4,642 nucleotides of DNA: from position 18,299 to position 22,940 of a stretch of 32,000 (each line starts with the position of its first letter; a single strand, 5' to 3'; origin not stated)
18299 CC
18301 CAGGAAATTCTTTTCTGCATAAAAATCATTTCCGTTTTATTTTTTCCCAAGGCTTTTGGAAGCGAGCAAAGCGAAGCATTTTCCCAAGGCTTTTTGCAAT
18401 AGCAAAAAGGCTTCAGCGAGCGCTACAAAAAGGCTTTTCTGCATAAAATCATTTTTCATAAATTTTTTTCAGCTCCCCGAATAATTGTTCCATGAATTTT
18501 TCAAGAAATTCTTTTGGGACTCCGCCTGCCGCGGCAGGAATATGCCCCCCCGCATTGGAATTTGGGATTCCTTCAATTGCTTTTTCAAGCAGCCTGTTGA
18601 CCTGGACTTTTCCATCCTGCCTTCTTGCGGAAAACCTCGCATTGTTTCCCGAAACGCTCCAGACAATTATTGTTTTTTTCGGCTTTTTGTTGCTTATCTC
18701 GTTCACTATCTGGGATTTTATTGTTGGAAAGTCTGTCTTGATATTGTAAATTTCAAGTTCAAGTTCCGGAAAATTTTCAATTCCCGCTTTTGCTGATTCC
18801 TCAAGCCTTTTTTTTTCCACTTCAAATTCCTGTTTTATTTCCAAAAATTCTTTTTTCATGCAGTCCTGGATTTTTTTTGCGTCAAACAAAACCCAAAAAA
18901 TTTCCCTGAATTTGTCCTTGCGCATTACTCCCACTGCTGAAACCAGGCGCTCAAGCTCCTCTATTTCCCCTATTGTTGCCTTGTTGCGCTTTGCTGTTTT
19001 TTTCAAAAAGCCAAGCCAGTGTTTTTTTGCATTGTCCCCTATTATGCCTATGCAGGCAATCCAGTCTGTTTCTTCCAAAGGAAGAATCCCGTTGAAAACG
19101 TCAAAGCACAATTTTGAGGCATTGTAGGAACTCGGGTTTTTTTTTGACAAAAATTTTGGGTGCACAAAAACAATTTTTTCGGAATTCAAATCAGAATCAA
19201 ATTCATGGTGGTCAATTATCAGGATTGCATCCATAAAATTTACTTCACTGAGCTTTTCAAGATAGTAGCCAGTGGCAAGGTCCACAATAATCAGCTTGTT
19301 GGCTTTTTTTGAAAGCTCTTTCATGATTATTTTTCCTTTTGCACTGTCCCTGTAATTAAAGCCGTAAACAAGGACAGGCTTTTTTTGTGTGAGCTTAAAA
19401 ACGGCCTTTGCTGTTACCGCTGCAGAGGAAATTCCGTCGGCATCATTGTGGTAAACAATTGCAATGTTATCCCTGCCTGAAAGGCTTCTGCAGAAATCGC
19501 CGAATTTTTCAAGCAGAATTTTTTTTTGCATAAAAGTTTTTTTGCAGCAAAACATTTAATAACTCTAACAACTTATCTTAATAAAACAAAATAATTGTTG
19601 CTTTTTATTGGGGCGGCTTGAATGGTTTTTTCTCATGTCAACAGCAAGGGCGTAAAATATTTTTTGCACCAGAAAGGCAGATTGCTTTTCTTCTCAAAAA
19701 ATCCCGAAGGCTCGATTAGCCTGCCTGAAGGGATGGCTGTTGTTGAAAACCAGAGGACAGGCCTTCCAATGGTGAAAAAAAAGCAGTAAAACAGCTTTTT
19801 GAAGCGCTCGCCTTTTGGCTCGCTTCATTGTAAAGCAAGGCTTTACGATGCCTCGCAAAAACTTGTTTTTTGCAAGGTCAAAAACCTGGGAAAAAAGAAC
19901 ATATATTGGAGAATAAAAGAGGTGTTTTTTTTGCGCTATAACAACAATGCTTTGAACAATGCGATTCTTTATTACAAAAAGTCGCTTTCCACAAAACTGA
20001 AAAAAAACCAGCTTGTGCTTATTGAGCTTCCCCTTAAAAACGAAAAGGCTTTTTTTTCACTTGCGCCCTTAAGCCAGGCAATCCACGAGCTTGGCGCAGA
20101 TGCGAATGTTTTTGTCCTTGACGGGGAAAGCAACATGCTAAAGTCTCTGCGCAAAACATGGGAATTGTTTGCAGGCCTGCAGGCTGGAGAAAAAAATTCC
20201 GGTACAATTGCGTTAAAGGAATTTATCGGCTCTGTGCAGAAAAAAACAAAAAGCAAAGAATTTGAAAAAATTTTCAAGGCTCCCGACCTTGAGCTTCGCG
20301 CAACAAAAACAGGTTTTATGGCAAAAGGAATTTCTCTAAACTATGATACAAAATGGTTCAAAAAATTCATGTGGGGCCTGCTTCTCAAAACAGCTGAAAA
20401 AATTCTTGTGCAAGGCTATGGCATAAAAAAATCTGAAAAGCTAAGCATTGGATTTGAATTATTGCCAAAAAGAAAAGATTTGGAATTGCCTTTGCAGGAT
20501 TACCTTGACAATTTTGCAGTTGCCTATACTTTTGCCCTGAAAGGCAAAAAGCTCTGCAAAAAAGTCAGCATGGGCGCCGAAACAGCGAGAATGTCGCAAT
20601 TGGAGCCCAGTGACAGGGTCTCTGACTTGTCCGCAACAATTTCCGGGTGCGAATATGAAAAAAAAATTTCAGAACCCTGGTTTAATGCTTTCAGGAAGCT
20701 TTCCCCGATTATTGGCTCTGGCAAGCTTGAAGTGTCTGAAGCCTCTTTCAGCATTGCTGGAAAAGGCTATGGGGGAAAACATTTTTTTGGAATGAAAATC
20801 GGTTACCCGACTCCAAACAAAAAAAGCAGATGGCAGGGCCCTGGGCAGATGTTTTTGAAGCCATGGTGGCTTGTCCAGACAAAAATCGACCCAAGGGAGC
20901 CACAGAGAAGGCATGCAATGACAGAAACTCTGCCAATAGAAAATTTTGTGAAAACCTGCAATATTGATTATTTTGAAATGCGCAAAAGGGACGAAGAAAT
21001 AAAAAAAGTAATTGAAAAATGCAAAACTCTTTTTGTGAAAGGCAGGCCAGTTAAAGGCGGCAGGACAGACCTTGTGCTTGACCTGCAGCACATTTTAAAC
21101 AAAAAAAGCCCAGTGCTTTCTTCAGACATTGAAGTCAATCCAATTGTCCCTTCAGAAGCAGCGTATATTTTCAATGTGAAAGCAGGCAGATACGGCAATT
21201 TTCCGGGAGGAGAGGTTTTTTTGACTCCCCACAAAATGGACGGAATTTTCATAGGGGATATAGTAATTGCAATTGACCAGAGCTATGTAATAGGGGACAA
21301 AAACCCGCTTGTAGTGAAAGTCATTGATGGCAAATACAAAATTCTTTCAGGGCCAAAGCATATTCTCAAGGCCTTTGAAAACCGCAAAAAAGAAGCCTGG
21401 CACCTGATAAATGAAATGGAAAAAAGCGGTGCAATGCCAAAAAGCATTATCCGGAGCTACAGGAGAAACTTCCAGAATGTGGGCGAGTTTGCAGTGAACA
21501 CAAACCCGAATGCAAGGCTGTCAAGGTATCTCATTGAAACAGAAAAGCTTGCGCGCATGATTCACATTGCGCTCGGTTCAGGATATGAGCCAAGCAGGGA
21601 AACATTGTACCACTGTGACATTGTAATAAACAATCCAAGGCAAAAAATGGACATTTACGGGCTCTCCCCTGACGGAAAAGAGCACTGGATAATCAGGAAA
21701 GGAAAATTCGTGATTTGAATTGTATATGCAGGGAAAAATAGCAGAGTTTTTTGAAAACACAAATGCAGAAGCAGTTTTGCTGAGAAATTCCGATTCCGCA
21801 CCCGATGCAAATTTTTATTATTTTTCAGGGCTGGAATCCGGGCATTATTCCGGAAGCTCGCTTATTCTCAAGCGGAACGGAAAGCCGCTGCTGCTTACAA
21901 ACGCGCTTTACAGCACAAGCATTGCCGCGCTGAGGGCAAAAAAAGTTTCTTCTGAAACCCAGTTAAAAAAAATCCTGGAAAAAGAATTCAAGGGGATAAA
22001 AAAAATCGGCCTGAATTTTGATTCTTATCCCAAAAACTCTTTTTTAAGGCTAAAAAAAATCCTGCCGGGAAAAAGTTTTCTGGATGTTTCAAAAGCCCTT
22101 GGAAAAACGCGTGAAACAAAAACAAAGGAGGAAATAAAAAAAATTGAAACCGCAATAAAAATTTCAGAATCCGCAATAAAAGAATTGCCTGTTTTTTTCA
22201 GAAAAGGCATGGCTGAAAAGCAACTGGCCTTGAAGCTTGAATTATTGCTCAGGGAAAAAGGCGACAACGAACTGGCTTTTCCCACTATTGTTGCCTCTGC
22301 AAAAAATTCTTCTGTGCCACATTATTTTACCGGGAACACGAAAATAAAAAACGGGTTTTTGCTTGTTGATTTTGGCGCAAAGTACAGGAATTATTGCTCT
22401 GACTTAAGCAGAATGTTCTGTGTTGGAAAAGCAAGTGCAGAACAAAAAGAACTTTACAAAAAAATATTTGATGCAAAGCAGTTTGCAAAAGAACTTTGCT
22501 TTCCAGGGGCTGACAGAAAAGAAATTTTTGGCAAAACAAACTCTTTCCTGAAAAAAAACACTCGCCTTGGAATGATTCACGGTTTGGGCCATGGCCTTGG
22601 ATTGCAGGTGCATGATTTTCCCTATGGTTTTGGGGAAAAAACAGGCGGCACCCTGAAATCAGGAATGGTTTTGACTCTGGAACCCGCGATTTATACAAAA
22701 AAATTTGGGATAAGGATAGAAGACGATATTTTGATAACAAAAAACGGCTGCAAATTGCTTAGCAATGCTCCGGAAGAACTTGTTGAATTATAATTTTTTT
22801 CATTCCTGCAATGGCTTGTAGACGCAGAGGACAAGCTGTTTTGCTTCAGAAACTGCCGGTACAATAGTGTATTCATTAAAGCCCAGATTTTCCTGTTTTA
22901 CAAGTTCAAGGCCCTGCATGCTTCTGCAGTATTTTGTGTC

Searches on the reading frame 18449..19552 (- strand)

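Call 45: search_protein_families(library=pfam, proteins=[window:18449-19552:-], max_evalue=0.001)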
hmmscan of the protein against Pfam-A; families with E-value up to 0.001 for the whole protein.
window:18449-19552:- (367 aa): 2 families
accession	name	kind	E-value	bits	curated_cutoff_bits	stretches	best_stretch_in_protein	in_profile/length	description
PF02272.25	DHHA1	-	2.5e-11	44.4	25.9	1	280-360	19-99/102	DHHA1 domain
PF01368.27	DHH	-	8.1e-08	33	28.1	1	29-132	1-88/125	DHH family, N-terminal domain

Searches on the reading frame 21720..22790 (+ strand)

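Call 45: search_protein_families(library=pfam, proteins=[window:21720-22790:+], max_evalue=0.001)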
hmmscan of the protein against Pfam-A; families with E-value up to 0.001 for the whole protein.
window:21720-22790:+ (357 aa): 2 families
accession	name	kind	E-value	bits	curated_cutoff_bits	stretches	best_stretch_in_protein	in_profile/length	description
PF00557.29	Peptidase_M24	-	2.2e-54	184.9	23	1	141-341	2-208/208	Metallopeptidase family M24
PF01321.24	Creatinase_N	-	4.9e-10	40.5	22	1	13-131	11-126/128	Creatinase/Prolidase N-terminal domain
